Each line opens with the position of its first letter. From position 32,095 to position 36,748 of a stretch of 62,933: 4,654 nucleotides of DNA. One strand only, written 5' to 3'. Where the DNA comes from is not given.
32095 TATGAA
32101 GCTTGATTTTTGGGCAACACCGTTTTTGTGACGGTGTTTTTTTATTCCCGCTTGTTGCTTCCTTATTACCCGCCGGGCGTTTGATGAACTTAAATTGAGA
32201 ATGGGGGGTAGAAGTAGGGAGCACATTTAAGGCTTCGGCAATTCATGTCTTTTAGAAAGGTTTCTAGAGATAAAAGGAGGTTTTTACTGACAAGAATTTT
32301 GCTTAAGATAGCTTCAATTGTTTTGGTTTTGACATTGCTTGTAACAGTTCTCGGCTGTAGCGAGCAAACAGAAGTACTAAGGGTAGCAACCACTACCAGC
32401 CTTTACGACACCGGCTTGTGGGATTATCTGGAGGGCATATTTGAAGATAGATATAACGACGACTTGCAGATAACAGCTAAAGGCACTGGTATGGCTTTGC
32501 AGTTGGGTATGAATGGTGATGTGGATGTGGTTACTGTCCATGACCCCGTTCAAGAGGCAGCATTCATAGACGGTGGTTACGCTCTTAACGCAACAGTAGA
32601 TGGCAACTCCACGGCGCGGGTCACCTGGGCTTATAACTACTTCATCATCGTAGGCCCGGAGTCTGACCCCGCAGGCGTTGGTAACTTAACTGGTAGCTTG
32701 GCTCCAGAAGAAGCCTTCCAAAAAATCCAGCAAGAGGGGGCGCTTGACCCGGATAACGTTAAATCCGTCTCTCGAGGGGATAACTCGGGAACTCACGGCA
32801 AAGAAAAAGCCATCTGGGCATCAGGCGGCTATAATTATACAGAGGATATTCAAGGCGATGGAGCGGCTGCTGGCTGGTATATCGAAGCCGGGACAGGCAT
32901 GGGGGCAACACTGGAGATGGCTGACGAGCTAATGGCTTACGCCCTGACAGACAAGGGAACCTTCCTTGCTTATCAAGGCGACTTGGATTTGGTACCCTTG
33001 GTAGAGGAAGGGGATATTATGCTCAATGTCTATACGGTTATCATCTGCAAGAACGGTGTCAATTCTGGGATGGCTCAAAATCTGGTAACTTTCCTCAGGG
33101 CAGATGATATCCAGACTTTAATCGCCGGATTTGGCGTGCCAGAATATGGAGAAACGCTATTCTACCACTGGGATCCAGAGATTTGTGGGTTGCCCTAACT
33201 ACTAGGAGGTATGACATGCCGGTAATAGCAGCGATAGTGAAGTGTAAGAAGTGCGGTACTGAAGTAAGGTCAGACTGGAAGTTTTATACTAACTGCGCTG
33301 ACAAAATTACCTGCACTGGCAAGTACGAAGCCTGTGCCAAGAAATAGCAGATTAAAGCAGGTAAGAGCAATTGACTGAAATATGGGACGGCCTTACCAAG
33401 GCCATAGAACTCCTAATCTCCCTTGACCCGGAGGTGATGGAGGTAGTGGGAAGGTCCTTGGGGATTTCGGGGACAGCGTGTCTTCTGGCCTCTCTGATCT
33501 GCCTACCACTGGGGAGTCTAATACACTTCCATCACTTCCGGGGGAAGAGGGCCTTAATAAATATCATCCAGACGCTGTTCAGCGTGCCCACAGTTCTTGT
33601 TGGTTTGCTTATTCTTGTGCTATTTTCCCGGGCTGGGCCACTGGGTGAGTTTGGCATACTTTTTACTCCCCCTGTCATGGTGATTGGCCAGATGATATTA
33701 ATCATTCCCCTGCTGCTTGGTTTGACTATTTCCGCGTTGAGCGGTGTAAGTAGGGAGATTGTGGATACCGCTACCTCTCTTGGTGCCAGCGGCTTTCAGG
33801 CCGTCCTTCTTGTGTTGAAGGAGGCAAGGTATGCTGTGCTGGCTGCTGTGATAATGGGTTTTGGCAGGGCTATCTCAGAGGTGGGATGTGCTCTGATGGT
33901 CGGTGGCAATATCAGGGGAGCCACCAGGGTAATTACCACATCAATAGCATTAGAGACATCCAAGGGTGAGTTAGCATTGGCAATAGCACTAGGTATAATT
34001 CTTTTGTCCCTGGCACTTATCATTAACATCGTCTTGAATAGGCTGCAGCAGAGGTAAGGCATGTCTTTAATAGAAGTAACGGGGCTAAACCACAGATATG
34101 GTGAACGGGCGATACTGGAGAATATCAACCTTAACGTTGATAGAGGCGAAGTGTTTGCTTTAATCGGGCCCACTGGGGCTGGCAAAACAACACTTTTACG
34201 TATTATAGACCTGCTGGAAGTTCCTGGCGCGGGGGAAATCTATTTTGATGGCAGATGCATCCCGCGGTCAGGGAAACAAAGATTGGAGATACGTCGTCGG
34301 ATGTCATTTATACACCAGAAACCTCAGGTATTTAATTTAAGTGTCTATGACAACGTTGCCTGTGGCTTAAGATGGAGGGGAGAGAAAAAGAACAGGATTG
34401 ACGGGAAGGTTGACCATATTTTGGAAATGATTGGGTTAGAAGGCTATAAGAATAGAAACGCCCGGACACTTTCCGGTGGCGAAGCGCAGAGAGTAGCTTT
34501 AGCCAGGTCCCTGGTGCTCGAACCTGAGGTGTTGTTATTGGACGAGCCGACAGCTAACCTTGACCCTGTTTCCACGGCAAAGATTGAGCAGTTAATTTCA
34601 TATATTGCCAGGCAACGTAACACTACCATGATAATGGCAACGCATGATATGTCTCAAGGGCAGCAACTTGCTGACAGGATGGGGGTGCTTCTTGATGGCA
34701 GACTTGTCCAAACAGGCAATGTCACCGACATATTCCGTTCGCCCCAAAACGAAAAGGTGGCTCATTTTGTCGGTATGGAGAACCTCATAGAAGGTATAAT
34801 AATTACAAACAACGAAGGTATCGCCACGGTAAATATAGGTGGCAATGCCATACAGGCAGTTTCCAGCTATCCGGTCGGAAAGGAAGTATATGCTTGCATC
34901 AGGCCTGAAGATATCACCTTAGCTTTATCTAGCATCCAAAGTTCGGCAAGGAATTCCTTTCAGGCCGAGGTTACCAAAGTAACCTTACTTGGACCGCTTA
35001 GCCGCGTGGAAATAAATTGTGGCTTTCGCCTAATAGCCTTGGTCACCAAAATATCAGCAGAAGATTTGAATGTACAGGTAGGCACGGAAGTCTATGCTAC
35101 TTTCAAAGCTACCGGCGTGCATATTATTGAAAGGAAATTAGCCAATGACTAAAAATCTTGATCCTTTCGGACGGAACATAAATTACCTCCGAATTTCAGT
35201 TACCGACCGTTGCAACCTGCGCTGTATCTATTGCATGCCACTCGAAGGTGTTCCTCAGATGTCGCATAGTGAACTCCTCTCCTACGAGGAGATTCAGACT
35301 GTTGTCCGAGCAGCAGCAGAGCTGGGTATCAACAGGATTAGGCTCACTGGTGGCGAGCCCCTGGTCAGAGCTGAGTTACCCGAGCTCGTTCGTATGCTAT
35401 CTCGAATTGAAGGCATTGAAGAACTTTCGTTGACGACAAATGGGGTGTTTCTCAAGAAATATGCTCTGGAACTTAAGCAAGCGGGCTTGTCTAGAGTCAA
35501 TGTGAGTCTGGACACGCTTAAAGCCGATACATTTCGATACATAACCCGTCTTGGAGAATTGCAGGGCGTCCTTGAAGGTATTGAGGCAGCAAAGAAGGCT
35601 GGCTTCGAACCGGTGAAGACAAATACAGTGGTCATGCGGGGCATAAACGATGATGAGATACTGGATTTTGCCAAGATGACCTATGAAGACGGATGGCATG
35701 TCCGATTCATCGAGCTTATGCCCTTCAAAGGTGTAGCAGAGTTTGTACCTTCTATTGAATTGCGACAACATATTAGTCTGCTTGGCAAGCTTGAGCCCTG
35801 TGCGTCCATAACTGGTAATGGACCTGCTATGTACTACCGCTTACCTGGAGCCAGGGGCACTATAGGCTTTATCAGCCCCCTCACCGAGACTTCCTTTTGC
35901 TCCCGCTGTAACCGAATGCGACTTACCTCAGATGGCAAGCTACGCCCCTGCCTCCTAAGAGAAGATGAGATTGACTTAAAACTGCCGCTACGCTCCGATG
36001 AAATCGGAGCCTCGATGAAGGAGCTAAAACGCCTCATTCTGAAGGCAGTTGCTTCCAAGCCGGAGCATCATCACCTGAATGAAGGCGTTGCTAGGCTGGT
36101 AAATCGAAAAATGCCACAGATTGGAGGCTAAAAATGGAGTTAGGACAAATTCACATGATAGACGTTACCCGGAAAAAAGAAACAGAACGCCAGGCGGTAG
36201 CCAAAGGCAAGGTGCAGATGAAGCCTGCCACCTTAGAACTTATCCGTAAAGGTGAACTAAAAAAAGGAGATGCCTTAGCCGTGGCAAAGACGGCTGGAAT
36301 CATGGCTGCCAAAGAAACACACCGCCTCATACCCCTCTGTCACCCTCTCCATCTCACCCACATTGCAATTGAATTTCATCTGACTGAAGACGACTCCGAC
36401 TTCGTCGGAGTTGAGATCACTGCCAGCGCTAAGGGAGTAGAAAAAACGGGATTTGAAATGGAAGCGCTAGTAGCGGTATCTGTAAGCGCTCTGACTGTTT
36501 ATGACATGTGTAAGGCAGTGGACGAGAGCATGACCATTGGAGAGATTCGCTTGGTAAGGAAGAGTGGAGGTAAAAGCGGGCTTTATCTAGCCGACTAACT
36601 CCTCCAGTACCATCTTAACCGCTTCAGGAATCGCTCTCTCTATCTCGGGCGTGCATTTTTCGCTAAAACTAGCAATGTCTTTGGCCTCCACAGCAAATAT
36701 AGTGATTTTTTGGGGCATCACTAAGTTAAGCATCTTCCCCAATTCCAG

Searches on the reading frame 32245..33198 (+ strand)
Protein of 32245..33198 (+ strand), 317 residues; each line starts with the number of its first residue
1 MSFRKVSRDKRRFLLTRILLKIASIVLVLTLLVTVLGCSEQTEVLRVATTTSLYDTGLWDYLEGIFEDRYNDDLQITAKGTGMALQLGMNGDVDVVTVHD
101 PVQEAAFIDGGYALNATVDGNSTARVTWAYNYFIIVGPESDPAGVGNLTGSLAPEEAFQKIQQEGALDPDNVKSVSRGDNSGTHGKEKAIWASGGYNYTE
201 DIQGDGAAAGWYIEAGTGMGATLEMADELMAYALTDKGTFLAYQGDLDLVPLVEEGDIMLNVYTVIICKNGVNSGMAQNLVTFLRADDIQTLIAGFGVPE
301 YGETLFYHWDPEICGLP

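Call 10: search_protein_families(library=pfam, proteins=[window:32245-33198:+], max_evalue=0.00001)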
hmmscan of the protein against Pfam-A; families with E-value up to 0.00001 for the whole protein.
window:32245-33198:+ (317 aa): 1 family
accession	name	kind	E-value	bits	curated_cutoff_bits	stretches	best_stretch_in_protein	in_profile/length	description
PF12849.12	PBP_like_2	-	3.6e-31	109.4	27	1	43-284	8-263/267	PBP superfamily domain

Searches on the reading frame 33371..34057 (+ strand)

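Call 10: search_protein_families(library=pfam, proteins=[window:33371-34057:+], max_evalue=0.00001)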
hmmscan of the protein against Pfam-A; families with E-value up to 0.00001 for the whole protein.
window:33371-34057:+ (228 aa): 1 family
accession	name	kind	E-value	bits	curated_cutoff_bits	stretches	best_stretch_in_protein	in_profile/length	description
PF00528.27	BPD_transp_1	-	6.5e-14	52.5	26.4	1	45-228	2-181/184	Binding-protein-dependent transport system inner membrane component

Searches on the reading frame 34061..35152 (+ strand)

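Call 10: search_protein_families(library=pfam, proteins=[window:34061-35152:+], max_evalue=0.00001)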
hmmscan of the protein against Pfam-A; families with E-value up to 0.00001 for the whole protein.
window:34061-35152:+ (363 aa): 4 families
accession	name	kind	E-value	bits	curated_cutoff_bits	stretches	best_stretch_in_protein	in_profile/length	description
PF00005.33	ABC_tran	-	6.7e-34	117.9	25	1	19-165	1-137/137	ABC transporter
PF03459.23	TOBE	-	2.3e-13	50.6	22.3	1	294-355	1-64/64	TOBE domain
PF13304.12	AAA_21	-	9.2e-12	46.1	27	0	120-197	221-300/304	AAA domain, putative AbiEii toxin, Type IV TA system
PF08402.16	TOBE_2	-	7.7e-09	36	21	1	279-355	2-75/76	TOBE domain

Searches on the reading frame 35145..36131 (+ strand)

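Call 10: search_protein_families(library=pfam, proteins=[window:35145-36131:+], max_evalue=0.00001)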
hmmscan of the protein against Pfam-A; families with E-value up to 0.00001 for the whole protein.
window:35145-36131:+ (328 aa): 3 families
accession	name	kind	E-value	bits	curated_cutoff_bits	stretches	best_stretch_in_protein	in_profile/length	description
PF04055.27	Radical_SAM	-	1.5e-37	129.8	29.5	1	17-178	1-165/166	Radical SAM superfamily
PF06463.18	Mob_synth_C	-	3.2e-32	111.6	37.4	1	185-310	2-127/128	Molybdenum Cofactor Synthesis C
PF13353.11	Fer4_12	-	5.4e-06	27.2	22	1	22-123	14-114/137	4Fe-4S single cluster domain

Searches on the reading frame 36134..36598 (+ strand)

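Call 10: search_protein_families(library=pfam, proteins=[window:36134-36598:+], max_evalue=0.00001)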
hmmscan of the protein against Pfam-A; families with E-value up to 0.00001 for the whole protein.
window:36134-36598:+ (154 aa): 1 family
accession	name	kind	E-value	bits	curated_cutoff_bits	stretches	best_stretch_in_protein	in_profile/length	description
PF01967.27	MoaC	-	6.9e-55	185.2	27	1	8-146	1-136/136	MoaC family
